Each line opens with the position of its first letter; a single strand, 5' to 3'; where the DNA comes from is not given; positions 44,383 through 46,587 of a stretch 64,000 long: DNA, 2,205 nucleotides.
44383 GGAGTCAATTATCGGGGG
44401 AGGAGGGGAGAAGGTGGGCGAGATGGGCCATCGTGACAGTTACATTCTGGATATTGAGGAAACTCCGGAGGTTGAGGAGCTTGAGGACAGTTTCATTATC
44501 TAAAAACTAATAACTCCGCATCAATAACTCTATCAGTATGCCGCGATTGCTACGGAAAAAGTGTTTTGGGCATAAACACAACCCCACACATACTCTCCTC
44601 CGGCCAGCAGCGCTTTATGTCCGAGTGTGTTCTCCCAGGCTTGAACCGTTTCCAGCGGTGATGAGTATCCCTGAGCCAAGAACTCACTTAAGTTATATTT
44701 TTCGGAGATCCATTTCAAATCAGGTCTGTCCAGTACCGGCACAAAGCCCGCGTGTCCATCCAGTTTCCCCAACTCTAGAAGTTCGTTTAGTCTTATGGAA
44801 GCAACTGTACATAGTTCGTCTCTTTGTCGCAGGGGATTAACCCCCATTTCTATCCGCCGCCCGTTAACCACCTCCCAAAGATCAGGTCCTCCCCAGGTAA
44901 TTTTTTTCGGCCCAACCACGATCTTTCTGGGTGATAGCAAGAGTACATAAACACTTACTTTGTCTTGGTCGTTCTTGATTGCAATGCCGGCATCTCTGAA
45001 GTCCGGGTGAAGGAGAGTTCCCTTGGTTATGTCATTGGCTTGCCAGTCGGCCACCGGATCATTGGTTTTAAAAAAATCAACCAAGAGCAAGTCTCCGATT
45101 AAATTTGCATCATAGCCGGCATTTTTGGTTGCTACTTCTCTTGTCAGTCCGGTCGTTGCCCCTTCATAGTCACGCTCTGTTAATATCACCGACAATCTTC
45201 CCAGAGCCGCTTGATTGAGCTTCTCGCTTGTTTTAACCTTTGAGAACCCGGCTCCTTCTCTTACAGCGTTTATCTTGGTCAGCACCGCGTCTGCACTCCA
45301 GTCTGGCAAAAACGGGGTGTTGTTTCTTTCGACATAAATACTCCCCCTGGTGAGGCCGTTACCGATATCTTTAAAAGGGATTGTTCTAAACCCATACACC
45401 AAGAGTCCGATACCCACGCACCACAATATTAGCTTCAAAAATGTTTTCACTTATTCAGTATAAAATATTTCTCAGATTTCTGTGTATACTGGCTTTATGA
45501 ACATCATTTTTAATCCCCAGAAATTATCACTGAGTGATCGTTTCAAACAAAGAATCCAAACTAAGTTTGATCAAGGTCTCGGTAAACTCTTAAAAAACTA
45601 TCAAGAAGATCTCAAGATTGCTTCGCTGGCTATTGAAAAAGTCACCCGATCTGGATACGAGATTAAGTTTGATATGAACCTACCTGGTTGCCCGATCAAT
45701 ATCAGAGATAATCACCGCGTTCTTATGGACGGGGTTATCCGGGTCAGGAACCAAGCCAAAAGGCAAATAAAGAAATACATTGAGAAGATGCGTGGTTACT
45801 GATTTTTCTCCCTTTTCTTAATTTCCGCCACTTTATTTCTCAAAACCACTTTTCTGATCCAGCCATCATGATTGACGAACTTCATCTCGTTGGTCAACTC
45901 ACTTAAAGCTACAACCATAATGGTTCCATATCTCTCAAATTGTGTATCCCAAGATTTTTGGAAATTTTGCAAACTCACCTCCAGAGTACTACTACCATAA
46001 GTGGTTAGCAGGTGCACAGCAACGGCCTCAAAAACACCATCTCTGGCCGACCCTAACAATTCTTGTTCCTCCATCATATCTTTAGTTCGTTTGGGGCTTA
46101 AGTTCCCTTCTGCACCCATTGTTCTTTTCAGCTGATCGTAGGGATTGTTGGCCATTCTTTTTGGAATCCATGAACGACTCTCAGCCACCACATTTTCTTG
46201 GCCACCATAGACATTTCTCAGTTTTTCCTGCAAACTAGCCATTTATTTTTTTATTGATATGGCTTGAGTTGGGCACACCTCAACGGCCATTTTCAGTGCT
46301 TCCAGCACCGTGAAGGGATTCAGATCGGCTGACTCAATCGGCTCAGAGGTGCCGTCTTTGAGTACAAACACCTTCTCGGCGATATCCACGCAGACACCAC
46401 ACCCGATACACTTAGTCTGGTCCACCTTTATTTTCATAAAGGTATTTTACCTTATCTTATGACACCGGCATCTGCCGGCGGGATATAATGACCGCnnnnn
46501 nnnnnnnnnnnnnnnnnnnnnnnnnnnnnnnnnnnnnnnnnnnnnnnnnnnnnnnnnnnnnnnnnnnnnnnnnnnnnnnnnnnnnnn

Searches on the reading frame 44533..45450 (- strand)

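Call 50: search_protein_families(library=pfam, proteins=[window:44533-45450:-], max_evalue=0.1)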
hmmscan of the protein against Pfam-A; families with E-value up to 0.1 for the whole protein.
window:44533-45450:- (305 aa): 1 family
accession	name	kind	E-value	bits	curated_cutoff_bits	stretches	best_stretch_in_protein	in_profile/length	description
PF00188.32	CAP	-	8.7e-07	30.2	21.1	1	58-168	2-112/117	Cysteine-rich secretory protein family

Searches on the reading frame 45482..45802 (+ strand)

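Call 50: search_protein_families(library=pfam, proteins=[window:45482-45802:+], max_evalue=0.1)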
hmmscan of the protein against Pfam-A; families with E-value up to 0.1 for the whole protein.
window:45482-45802:+ (106 aa): 2 families
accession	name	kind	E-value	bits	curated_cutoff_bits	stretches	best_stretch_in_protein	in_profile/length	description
PF02482.25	Ribosomal_S30AE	-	0.0035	18.5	23.7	1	11-104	4-88/88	Sigma 54 modulation protein / S30EA ribosomal protein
PF01058.29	Oxidored_q6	-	0.085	13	27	1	52-81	96-125/128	NADH ubiquinone oxidoreductase, 20 Kd subunit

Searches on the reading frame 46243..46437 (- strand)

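Call 3: search_protein_families(library=pfam, proteins=[window:46243-46437:-], max_evalue=0.01)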
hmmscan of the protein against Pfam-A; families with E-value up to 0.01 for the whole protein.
window:46243-46437:- (64 aa): 8 families
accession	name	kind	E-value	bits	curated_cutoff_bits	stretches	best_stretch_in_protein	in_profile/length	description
PF13459.11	Fer4_15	-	9.1e-12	46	22.4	1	3-62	1-66/66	4Fe-4S single cluster domain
PF13370.11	Fer4_13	-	1.1e-10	42.5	24.5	1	5-61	1-57/58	4Fe-4S single cluster domain of Ferredoxin I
PF00037.32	Fer4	-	2.1e-07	30.9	21.1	1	3-18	1-16/24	4Fe-4S binding domain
PF12837.12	Fer4_6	-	2e-05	24.7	25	1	2-18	1-17/24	4Fe-4S binding domain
PF12838.12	Fer4_7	-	0.00027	21.8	27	1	9-59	1-52/52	4Fe-4S dicluster domain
PF12797.12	Fer4_2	-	0.00028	21.1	24.5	1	2-18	2-18/22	4Fe-4S binding domain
PF25160.1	LdpA_Fe-S-bd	-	0.00043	20.5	27.6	0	4-19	22-37/49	LdpA Fe-S cluster-binding domain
PF14697.11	Fer4_21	-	0.0053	17.3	35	0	4-60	2-57/59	4Fe-4S dicluster domain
